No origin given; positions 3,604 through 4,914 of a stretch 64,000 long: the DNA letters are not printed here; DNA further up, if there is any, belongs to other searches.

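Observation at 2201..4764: Cysteine-free archaeosortase homologue translationally coupled to a processive GT2 synthase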

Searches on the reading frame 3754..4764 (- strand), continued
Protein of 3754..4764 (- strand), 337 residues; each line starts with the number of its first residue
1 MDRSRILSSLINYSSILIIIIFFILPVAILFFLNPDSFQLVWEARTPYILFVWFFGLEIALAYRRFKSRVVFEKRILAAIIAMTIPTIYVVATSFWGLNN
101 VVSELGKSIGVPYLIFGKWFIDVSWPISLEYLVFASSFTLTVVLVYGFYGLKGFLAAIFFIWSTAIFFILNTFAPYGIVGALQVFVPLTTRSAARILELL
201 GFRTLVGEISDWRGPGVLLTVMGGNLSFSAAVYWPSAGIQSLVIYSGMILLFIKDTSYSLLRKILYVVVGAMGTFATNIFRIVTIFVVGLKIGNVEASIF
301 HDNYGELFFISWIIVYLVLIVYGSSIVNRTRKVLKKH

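Call 38: search_protein_representatives(alignment_id=A2)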
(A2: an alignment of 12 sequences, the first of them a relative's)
Query: 12 sequences, 347 profile positions. Proteins with E-value up to 0.001 (for the whole library): 465; up to 1e-10: 237; up to 1e-30: 103. The best 150 are listed.
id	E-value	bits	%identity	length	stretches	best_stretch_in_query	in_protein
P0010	3.1e-162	556.2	-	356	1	2-344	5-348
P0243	6.8e-128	443.2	-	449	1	12-335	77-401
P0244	4.6e-112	391.2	-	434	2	77-335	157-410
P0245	9.4e-106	370.4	-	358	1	4-338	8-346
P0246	8.2e-103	360.7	-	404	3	11-272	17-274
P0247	9.4e-102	357.3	-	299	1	49-332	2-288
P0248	2.4e-101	355.9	-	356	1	7-338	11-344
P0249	7.2e-100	351.1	-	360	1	12-337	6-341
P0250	4.9e-98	345.0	-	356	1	4-336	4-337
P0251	2.1e-97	342.9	-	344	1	10-336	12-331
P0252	1.2e-93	330.6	-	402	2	12-272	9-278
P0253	3.9e-90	319.0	-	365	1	4-338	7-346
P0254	4.8e-88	312.2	-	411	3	7-269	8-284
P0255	2.5e-87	309.8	-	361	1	12-340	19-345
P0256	2.7e-87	309.7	-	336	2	76-298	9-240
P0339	2.1e-33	132.5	-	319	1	25-323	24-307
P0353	1.5e-28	116.5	-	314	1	26-333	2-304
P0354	2.8e-28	115.7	-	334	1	14-324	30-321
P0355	3.4e-28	115.3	-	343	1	16-327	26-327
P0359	9.6e-28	113.9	-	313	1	20-336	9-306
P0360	3.7e-27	111.9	-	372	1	21-326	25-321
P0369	9.2e-26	107.4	-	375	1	19-325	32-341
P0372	1.6e-25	106.6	-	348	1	6-332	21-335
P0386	1.7e-23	99.9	-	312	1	34-330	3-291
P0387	2.8e-23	99.2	-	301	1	24-323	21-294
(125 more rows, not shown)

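Call 40: search_protein_families(library=ncbifam, proteins=[P0354, P0355, P0359, P0372, P0386, P0387, P0353, P0369, P0360, P0339], max_evalue=0.00001)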
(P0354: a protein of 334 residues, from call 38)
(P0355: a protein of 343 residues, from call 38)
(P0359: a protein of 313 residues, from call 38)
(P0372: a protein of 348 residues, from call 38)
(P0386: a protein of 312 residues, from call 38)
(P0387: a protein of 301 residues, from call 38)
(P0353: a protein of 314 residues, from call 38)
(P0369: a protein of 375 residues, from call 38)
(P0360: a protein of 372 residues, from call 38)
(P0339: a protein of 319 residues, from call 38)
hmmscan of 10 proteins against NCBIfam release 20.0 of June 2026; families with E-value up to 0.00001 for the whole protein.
P0354 (334 aa): 2 families
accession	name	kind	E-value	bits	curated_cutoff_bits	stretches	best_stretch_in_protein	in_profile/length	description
TIGR04297.1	thauma_sortase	exception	5e-56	190.5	250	1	40-326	7-292/307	thaumarchaeosortase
TIGR04178.1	exo_archaeo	signature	7.5e-10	39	23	1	232-323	2-94/97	exosortase/archaeosortase family protein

P0355 (343 aa): 2 families
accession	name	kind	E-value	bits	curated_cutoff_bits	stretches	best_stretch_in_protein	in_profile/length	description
TIGR04297.1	thauma_sortase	exception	2e-61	208.2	250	1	34-333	7-296/307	thaumarchaeosortase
TIGR04178.1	exo_archaeo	signature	8.1e-12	45.3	23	1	230-325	2-93/97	exosortase/archaeosortase family protein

P0359 (313 aa): 3 families
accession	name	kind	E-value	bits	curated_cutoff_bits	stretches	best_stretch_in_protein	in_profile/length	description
TIGR04297.1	thauma_sortase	exception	1.9e-158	526.8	250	1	7-308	1-302/307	thaumarchaeosortase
TIGR04178.1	exo_archaeo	signature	3.2e-12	46.6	23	1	201-294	2-93/97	exosortase/archaeosortase family protein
TIGR03762.1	archaeo_artC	exception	5.1e-06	26.5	100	1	133-291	117-271/274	archaeosortase C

P0372 (348 aa): 2 families
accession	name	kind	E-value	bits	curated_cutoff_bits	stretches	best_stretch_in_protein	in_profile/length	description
TIGR04297.1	thauma_sortase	exception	1.2e-108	363.2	250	1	36-338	4-298/307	thaumarchaeosortase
TIGR04178.1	exo_archaeo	signature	3.2e-09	37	23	1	235-325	2-90/97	exosortase/archaeosortase family protein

P0386 (312 aa): 4 families
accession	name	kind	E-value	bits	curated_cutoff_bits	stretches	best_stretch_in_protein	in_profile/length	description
TIGR04297.1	thauma_sortase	exception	2.6e-42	145.4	250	1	19-294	29-297/307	thaumarchaeosortase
TIGR04178.1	exo_archaeo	signature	1.3e-11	44.6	23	1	192-286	2-94/97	exosortase/archaeosortase family protein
TIGR03762.1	archaeo_artC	exception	6.7e-07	29.4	100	1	123-280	115-269/274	archaeosortase C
TIGR02602.1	8TM_EpsH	subfamily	8.6e-06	25.4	105.55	1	92-282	58-236/241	exosortase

P0387 (301 aa): 2 families
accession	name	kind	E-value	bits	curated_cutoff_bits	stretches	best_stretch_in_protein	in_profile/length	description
TIGR04297.1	thauma_sortase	exception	8.5e-50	170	250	1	19-294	5-286/307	thaumarchaeosortase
TIGR04178.1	exo_archaeo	signature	2.3e-09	37.4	23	1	208-294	3-91/97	exosortase/archaeosortase family protein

P0353 (314 aa): 3 families
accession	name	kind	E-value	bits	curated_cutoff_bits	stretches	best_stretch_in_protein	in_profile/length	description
TIGR04297.1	thauma_sortase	exception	6.8e-43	147.3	250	1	3-303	10-295/307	thaumarchaeosortase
TIGR04178.1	exo_archaeo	signature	7.4e-11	42.2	23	1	206-295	2-92/97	exosortase/archaeosortase family protein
TIGR03110.1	exosort_Gpos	exception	6.4e-08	32.7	102.75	1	187-296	70-177/187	exosortase family protein XrtG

P0369 (375 aa): 3 families
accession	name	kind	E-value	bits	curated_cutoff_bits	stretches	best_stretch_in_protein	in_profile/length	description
TIGR04297.1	thauma_sortase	exception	2e-35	122.8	250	1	34-356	4-303/307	thaumarchaeosortase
TIGR04178.1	exo_archaeo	signature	1.4e-11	44.5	23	1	252-342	3-94/97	exosortase/archaeosortase family protein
TIGR03762.1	archaeo_artC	exception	2.4e-06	27.6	100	0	201-338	146-271/274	archaeosortase C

P0360 (372 aa): 2 families
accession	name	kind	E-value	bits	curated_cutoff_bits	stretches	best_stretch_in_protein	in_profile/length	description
TIGR04297.1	thauma_sortase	exception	1.4e-41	143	250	1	27-325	6-293/307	thaumarchaeosortase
TIGR04178.1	exo_archaeo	signature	5.1e-11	42.7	23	1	228-321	3-94/97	exosortase/archaeosortase family protein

P0339 (319 aa): 3 families
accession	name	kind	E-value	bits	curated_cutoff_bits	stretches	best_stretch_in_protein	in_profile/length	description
TIGR04297.1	thauma_sortase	exception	8.2e-79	265.3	250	1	22-316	6-295/307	thaumarchaeosortase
TIGR04178.1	exo_archaeo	signature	2.7e-11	43.6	23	1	217-309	3-93/97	exosortase/archaeosortase family protein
TIGR03110.1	exosort_Gpos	exception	1.7e-08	34.6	102.75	1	183-303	55-171/187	exosortase family protein XrtG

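Call 43: search_solved_structures(query=A1, max_evalue=1, show_alignments=2)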
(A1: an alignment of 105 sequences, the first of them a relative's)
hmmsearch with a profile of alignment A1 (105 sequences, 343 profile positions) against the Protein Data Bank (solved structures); distinct sequences matched with E-value up to 1: 0.

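Call 49: fold_search(model_id=the predicted structure, library=pdb)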
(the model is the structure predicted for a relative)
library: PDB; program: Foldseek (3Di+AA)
matches with E <= 10: 212; with E <= 0.001: 0
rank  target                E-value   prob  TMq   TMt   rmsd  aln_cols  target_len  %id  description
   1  8s89                  1.0e-01  0.15  0.16  0.14  24.2       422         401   13  Efficient and scalable protein design using a relaxed sequence space (released 2024-10-16)
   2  8i4w_B                1.7e-01  0.11  0.11  0.09  24.5       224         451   11  Cryo-EM structure of 5-subunit Smc5/6 head region (released 2024-06-26)
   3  7np7_D1               2.0e-01  0.12  0.16  0.13  23.8       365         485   12  Structure of an intact ESX-5 inner membrane complex, Composite C1 model (released 2021-06-02)
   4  9cpa_h                4.2e-01  0.13  0.15  0.06  26.3       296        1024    8  Structure of a Mammalian DHX29-bound 43S Pre-initiation Complex (released 2025-07-23)
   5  9kby_A                4.4e-01  0.16  0.16  0.09  15.0       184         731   13  Cryo-EM structure of DCL4-Hairpin RNA complex (released 2026-02-18)
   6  9jqx_A                4.9e-01  0.13  0.17  0.10  20.9       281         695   11  CGP54626-bound-DGABAB (released 2025-10-01)
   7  4ue5_B                5.1e-01  0.21  0.11  0.33  11.4        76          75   13  Structural basis for targeting and elongation arrest of Bacillus signal recognition particle (released 2015-09-09)
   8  8j24_D                6.0e-01  0.08  0.14  0.17  15.3       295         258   13  Cryo-EM structure of FFAR2 complex bound with acetic acid (released 2024-01-24)
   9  9k1d_R                6.3e-01  0.06  0.12  0.15  20.9       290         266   13  Cryo-EM structure of the butyrate bound FFA2-Gi complex (released 2024-12-11)
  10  9kbz_A                6.6e-01  0.12  0.17  0.05  15.9       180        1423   14  Cryo-EM structure of DCL4-DRB4CTD-dsRNA complex (released 2026-02-18)
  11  1e8o_B                7.7e-01  0.18  0.11  0.33  11.4        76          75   12  Core of the Alu domain of the mammalian SRP (released 2000-11-08)
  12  8ia2_A                8.1e-01  0.08  0.17  0.18  22.9       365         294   12  Structure of C5a bound human C5aR1 in complex with Go (Composite map) (released 2023-10-18)
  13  7u65_G                9.4e-01  0.28  0.13  0.41  11.8        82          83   11  Structure of E. coli dGTPase bound to T7 bacteriophage protein Gp1.2 (released 2022-08-31)
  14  8w98                  1.1e+00  0.14  0.07  0.08   8.5        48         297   14  ESTS1 phthalate ester degrading esterase from Sulfobacillus acidophilus in complex with monoethylhexyl phtahalate and 2- (released 2024-12-25)
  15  8qqs_D                1.2e+00  0.11  0.14  0.09  12.2       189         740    8  E. coli DNA gyrase bound to a linear part of a DNA minicircle (released 2024-04-10)
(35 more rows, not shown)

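Call 56: search_protein_families(library=ncbifam, proteins=[L084:4294-5106:+, L081:9632-12487:-, L160:572-1132:+, L089:421-1473:+, L131:703-2487:-, L011:7003-7938:+, L009:6928-7938:+, L004:270-2705:+], max_evalue=1)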
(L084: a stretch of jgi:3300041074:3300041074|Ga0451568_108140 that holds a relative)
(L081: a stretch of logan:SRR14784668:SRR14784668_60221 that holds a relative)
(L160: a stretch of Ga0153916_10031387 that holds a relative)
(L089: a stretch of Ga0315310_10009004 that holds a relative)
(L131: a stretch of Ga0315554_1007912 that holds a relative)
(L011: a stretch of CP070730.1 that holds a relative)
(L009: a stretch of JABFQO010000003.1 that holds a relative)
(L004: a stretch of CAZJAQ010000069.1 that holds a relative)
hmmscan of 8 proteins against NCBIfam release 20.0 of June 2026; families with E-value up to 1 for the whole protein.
L084:4294-5106:+ (271 aa): 3 families
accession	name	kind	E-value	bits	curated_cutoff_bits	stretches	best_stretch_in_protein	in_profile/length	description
NF038353.1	FxLYD_dom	domain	7.5e-14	51.4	23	2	158-226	2-70/71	FxLYD domain-containing protein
TIGR03024.1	arch_PEF_CTERM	domain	0.00023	21.3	23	1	235-261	1-25/25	PEF-CTERM sorting domain-containing protein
TIGR02588.1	TIGR02588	hypoth_equivalog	0.038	14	95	0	22-77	17-71/122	TIGR02588 family protein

L081:9632-12487:- (951 aa): 77 families (the best 25 are shown)
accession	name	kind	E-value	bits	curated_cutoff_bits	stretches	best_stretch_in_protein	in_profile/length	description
TIGR02228.1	sigpep_I_arch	equivalog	8.9e-16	58.1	51.85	1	429-546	28-134/158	signal peptidase I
NF046067.1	SigPepSipWBacil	equivalog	3e-08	33.4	190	1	436-550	44-145/189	signal peptidase I SipW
NF040933.2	ABC_arch_GlcV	equivalog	4.6e-07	29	450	1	3-48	3-48/357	glucose ABC transporter ATP-binding protein GlcV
TIGR02211.1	LolD_lipo_ex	equivalog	9.7e-07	28.5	307.75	1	2-51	1-50/221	lipoprotein-releasing ABC transporter ATP-binding protein LolD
TIGR02227.1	sigpep_I_bact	equivalog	2.1e-05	24.5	47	1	431-488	21-75/162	signal peptidase I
TIGR02315.1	ABC_phnC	equivalog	2.5e-05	23.8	266.1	1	17-54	13-51/243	phosphonate ABC transporter ATP-binding protein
TIGR04521.1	ECF_ATPase_2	equivalog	4.1e-05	22.8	330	1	7-48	5-47/279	energy-coupling factor transporter ATPase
NF010170.0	PRK13651.1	equivalog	4.6e-05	22.5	432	1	3-56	3-58/308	cobalt transporter ATP-binding subunit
NF040729.1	ABC_ATP_SaoA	equivalog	7.8e-05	22.2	360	1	11-51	10-50/248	ABC transporter ATP-binding protein SaoA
TIGR04520.1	ECF_ATPase_1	equivalog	0.00012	21.6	315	1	9-52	7-49/269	energy-coupling factor transporter ATPase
NF038007.1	ABC_ATP_DarD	equivalog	0.00013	21.5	375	1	19-51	18-50/218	darobactin export ABC transporter ATP-binding protein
TIGR03265.1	PhnT2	equivalog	0.0003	20.1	457.7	1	19-48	17-46/353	putative 2-aminoethylphosphonate ABC transporter ATP-binding protein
TIGR00968.1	3a0106s01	subfamily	0.00034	20.2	342.75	1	19-49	13-43/237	sulfate ABC transporter ATP-binding protein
NF008653.0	PRK11650.1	subfamily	0.00037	19.6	432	1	16-48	14-46/357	sn-glycerol-3-phosphate ABC transporter ATP-binding protein UgpC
TIGR00972.1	3a0107s01c2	equivalog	0.0004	19.8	343.2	1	19-52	14-48/248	phosphate ABC transporter ATP-binding protein PstB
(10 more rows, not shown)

L160:572-1132:+ (187 aa): 2 families
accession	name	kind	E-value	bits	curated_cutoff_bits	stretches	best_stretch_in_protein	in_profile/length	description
NF033679.1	DNRLRE_dom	domain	2.1e-14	53.9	34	1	7-148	28-162/164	DNRLRE domain-containing protein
NF045529.2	Heimdall-CTERM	domain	0.24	11.9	24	1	157-180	2-25/26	Heimdall-CTERM domain-containing surface protein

L089:421-1473:+ (351 aa): 0 families

L131:703-2487:- (594 aa): 1 family
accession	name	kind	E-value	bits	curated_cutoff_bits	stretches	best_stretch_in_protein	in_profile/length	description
NF033679.1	DNRLRE_dom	domain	1.9e-24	86.6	34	1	49-207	1-164/164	DNRLRE domain-containing protein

L011:7003-7938:+ (312 aa): 1 family
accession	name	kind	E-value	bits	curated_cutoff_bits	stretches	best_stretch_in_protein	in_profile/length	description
NF047971.1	ThermolysLepto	equivalog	0.067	11.3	1350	1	166-217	659-709/776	M4 family metalopeptidase thermolysin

L009:6928-7938:+ (337 aa): 0 families

L004:270-2705:+ (812 aa): 0 families

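Call 60: find_encoding_contigs(protein=P0372, flank=8000, max_places=3)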
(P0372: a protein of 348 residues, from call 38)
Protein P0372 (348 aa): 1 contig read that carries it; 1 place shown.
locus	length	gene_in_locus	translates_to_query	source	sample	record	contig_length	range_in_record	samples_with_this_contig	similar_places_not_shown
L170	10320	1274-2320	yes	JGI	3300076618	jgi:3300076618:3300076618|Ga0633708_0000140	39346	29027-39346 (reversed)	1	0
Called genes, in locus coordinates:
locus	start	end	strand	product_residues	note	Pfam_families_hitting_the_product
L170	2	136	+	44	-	?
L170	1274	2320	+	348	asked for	-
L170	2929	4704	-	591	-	PF04675:DNA_ligase_A_N, PF01068:DNA_ligase_A_M, PF09414:RNA_ligase (weak), PF04679:DNA_ligase_A_C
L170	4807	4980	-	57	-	-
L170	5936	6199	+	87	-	-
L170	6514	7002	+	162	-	PF22677:Ble-like_N (weak), PF00903:Glyoxalase (weak)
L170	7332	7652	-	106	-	PF01037:AsnC_trans_reg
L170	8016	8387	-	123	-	PF00892:EamA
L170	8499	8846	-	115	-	PF00892:EamA (weak)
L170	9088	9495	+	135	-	PF00903:Glyoxalase, PF12681:Glyoxalase_2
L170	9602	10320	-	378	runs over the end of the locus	PF00781:DAGK_cat, PF19279:YegS_C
